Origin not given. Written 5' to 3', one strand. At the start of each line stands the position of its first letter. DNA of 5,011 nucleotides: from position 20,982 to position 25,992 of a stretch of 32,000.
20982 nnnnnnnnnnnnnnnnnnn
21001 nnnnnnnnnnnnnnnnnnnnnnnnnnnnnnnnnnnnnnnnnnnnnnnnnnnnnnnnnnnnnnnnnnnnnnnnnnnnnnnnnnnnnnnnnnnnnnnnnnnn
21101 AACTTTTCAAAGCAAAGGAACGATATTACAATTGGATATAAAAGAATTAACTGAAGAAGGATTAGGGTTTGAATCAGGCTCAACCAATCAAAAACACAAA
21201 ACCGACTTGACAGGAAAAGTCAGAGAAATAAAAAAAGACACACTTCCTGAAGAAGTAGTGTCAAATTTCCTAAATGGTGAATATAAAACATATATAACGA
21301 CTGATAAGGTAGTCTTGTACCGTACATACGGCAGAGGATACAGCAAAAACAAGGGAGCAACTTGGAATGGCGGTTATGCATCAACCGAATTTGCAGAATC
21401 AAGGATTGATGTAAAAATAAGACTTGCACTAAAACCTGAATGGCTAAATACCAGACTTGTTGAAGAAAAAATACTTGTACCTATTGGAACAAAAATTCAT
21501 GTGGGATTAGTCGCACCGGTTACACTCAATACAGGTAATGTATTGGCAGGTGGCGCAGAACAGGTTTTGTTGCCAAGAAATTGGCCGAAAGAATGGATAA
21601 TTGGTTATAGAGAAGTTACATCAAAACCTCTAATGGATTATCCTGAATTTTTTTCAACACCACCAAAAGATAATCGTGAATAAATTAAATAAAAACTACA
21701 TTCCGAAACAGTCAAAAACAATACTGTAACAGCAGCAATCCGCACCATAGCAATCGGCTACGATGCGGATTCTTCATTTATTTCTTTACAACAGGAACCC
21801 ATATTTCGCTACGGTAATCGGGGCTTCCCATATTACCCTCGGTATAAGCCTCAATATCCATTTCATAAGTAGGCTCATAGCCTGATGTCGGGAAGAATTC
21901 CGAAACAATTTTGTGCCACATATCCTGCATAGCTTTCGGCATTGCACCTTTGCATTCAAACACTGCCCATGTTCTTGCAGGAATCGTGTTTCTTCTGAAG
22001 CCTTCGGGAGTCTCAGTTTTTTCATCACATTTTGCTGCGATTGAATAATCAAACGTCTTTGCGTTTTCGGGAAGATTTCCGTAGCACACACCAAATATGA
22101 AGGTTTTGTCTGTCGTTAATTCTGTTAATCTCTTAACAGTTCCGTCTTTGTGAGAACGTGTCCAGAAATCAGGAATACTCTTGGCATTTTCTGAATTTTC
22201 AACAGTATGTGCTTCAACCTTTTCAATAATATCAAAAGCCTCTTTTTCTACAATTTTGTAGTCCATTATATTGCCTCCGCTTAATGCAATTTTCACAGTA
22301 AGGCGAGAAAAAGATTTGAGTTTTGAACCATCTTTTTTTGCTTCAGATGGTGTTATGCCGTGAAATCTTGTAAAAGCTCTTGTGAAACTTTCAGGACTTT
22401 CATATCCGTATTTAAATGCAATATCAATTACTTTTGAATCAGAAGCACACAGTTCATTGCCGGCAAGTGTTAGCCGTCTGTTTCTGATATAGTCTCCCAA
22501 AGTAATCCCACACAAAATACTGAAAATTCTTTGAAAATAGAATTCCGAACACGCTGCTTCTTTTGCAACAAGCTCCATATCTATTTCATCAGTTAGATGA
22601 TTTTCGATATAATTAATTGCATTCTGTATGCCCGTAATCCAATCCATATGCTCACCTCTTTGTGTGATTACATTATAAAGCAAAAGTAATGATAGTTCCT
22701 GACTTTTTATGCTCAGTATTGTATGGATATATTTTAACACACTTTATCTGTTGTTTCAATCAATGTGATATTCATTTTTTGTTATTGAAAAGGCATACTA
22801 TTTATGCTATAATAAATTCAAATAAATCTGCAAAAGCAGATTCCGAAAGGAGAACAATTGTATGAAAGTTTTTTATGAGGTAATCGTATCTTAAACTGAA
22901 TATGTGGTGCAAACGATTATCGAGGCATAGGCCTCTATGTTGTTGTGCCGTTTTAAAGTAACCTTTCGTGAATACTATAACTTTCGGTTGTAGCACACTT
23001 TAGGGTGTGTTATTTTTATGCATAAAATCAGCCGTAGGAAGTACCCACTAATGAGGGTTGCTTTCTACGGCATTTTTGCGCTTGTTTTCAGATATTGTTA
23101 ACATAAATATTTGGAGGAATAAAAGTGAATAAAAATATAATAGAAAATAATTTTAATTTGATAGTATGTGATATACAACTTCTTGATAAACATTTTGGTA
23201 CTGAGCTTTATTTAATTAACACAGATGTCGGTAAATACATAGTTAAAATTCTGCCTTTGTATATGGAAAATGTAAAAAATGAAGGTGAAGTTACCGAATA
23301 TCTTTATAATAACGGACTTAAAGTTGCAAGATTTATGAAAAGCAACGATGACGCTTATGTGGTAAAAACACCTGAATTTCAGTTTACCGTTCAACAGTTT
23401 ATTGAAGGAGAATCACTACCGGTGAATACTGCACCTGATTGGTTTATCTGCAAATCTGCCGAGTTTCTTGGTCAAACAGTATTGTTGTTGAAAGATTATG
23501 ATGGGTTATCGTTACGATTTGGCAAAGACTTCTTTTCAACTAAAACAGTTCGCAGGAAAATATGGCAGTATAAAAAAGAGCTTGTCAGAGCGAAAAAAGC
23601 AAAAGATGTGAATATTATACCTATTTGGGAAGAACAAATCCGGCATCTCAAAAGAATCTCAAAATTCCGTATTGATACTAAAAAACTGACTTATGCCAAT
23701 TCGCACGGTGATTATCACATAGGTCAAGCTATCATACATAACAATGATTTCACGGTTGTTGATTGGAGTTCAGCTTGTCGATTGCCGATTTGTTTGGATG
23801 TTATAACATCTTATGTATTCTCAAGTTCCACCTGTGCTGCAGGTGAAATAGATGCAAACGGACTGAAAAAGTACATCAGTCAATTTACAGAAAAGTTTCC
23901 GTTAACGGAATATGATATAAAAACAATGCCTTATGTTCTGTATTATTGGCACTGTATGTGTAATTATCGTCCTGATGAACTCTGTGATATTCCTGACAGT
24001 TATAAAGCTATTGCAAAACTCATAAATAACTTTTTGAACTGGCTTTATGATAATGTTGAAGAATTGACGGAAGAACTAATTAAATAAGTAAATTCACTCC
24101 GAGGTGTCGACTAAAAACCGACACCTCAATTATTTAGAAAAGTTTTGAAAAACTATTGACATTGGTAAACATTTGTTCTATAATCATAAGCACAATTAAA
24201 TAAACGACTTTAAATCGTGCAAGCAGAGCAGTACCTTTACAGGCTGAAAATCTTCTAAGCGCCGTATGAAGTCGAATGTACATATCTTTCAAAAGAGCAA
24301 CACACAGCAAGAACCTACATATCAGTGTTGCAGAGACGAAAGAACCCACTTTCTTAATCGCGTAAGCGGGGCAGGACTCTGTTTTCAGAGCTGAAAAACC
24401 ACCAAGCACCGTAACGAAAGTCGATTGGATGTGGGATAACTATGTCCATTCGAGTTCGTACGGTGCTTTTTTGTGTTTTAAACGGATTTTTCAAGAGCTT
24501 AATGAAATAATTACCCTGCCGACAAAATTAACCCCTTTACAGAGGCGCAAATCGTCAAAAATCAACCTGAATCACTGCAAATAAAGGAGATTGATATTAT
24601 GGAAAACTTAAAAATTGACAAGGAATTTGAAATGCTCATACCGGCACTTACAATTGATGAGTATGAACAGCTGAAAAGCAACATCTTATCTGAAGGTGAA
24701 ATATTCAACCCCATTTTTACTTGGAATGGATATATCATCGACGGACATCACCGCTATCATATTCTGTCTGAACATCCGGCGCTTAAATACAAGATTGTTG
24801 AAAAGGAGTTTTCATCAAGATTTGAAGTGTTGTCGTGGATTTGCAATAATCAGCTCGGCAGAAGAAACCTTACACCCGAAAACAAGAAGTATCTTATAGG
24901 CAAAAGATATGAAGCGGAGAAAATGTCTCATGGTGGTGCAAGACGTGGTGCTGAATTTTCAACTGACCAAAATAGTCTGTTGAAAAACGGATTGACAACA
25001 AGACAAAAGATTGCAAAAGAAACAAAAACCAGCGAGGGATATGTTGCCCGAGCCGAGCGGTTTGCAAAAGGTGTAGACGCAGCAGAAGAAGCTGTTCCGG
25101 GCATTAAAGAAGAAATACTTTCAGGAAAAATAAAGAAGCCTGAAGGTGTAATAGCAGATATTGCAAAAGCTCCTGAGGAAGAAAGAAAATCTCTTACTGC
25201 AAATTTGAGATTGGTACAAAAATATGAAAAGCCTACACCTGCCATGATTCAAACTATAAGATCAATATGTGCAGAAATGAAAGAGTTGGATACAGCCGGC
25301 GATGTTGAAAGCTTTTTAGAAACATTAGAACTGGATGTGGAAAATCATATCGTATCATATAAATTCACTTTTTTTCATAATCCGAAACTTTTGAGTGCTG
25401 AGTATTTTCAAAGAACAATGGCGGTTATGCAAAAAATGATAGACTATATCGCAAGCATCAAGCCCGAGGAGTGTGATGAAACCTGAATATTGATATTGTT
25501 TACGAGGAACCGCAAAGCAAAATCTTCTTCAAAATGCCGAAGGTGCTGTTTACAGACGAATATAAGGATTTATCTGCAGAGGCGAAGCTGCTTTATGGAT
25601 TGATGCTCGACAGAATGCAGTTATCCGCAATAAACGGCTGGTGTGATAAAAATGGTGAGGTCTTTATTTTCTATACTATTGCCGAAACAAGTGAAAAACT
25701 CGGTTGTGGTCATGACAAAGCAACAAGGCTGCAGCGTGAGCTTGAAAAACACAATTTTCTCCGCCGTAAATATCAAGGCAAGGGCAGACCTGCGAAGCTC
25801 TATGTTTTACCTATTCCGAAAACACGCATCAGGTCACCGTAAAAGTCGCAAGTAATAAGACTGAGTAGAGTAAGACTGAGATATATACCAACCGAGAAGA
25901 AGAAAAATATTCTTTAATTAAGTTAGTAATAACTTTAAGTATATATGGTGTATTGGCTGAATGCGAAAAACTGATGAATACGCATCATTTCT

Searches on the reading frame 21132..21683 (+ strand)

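Call 27: search_protein_families(library=pfam, proteins=[window:21132-21683:+], max_evalue=0.01)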
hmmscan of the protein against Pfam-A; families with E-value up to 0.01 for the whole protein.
window:21132-21683:+ (183 aa): 0 families

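Call 65: search_protein_families(library=phrogs, proteins=[window:21132-21683:+], max_evalue=0.01)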
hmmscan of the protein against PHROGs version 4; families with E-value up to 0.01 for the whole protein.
window:21132-21683:+ (183 aa): 1 family
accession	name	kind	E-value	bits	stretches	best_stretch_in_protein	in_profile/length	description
phrog_24213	-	unknown function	3e-21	76.7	1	19-165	316-456/456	-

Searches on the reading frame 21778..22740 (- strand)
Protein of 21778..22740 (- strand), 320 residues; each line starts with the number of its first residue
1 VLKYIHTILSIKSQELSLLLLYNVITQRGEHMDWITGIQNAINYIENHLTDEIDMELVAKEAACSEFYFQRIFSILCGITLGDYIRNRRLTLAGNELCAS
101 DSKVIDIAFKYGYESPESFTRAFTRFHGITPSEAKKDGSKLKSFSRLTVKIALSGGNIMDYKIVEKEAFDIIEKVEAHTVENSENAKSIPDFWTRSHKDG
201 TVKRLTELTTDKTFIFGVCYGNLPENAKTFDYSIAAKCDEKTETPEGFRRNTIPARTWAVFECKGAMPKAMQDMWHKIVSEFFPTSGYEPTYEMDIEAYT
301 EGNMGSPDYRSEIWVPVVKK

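Call 27: search_protein_families(library=pfam, proteins=[window:21778-22740:-], max_evalue=0.01)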
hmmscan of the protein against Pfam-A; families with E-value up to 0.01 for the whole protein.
window:21778-22740:- (320 aa): 4 families
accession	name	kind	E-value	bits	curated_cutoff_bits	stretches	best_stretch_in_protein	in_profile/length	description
PF14526.11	Cass2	-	7.7e-28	98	27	1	162-317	1-150/150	Integron-associated effector binding protein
PF12833.13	HTH_18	-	5.5e-20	71.9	33.6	1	59-136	2-79/80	Helix-turn-helix domain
PF06445.20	GyrI-like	-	1.1e-19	71.6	26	1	159-317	1-154/155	GyrI-like small molecule binding domain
PF00165.29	HTH_AraC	-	1.4e-12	47.9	26.6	2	99-133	6-39/42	Bacterial regulatory helix-turn-helix proteins, AraC family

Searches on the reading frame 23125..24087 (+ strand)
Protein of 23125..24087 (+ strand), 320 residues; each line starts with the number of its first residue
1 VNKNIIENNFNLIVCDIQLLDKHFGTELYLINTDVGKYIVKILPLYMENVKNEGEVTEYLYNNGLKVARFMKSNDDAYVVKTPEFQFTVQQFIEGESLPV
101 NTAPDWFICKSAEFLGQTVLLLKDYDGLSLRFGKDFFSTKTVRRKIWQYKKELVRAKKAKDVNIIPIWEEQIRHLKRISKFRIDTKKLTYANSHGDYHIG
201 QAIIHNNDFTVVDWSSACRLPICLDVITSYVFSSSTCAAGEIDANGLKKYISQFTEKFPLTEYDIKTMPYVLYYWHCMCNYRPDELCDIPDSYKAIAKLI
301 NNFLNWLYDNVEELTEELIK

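Call 27: search_protein_families(library=pfam, proteins=[window:23125-24087:+], max_evalue=0.01)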
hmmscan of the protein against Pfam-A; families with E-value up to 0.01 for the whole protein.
window:23125-24087:+ (320 aa): 1 family
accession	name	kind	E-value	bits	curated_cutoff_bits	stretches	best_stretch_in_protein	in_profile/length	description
PF01636.29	APH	-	6.2e-11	42.9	23.2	1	26-231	11-212/239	Phosphotransferase enzyme family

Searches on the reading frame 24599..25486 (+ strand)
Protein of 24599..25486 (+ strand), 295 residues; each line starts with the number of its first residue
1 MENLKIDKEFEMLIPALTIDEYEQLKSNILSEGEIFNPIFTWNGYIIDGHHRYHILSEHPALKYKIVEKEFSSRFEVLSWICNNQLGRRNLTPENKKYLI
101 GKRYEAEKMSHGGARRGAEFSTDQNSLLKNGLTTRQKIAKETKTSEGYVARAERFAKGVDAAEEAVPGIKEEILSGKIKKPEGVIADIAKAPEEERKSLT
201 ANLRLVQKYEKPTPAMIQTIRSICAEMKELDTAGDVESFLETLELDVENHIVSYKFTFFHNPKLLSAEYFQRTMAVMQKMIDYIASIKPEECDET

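Call 27: search_protein_families(library=pfam, proteins=[window:24599-25486:+], max_evalue=0.01)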
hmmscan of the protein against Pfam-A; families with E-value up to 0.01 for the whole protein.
window:24599-25486:+ (295 aa): 0 families

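Call 65: search_protein_families(library=phrogs, proteins=[window:24599-25486:+], max_evalue=0.01)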
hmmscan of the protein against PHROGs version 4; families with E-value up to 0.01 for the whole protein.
window:24599-25486:+ (295 aa): 5 families
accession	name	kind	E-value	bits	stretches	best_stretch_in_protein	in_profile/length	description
phrog_4715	-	DNA, RNA and nucleotide metabolism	1.2e-07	31.5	1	20-203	169-343/630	ParB-like partition protein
phrog_26377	-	DNA, RNA and nucleotide metabolism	5.8e-06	27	1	2-104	12-112/326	ParB-like partition protein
phrog_21315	-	unknown function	2.2e-05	24.6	1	11-178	21-168/415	-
phrog_498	-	other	0.001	18.7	1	20-58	56-96/633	DNA methyltransferase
phrog_2159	-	DNA, RNA and nucleotide metabolism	0.0027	18.1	1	21-63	83-129/365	ParB-like partition protein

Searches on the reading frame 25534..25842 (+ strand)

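Call 27: search_protein_families(library=pfam, proteins=[window:25534-25842:+], max_evalue=0.01)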
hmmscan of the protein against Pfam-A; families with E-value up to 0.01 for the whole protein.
window:25534-25842:+ (102 aa): 2 families
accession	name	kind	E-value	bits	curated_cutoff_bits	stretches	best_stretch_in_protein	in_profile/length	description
PF06970.17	RepA_N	-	5.8e-24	84.2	30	1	1-70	6-76/76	Replication initiator protein A (RepA) N-terminus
PF13730.12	HTH_36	-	0.0072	16.5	25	0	12-76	2-55/55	Helix-turn-helix domain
